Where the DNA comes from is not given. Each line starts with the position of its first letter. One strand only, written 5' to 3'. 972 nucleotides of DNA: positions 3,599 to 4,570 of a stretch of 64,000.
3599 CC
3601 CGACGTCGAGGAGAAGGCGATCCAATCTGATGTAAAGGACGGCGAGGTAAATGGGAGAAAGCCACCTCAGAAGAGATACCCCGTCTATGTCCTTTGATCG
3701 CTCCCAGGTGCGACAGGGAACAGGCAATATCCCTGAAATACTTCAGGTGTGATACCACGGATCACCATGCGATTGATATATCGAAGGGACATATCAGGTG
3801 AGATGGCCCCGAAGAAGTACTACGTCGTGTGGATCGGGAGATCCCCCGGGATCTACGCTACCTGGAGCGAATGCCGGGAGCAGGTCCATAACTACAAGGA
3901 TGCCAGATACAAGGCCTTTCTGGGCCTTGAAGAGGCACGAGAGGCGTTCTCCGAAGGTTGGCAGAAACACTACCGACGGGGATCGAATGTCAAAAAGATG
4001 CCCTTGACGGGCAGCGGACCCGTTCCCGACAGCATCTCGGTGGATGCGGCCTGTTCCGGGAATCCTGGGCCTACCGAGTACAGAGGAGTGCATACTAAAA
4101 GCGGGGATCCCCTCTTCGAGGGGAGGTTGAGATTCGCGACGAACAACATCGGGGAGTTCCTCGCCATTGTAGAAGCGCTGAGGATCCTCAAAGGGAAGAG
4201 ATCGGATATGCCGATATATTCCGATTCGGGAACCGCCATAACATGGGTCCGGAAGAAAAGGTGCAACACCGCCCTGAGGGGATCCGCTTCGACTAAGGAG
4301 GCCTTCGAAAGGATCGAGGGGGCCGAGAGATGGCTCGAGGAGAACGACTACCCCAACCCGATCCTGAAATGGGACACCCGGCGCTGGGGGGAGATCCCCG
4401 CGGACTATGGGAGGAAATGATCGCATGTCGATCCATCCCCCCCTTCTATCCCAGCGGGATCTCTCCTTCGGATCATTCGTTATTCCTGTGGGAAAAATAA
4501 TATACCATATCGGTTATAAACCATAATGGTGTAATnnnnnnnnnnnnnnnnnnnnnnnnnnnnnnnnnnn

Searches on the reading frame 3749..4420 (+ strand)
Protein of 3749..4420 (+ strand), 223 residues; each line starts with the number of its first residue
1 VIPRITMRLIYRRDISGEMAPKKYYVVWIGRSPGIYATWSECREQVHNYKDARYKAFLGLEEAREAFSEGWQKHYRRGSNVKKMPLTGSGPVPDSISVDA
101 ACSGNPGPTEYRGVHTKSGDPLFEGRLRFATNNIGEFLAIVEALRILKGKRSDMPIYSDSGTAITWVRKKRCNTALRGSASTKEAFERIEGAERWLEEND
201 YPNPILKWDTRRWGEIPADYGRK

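Call 52: search_protein_families(library=pfam, proteins=[window:3749-4420:+], max_evalue=0.001)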
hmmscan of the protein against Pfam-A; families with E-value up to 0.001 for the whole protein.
window:3749-4420:+ (223 aa): 2 families
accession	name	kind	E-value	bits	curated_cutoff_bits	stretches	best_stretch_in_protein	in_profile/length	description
PF01693.22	Cauli_VI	-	1.9e-18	66.9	21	1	23-65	1-43/44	Ribonuclease H1 N-terminal domain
PF00075.30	RNase_H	-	1.3e-07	32.3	25.8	1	98-174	8-86/141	RNase H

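Call 57: find_encoding_contigs(protein=window:3749-4420:+, flank=10000, max_places=2)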
Protein window:3749-4420:+ (223 aa): no gene with exactly this product is on record in the collection.
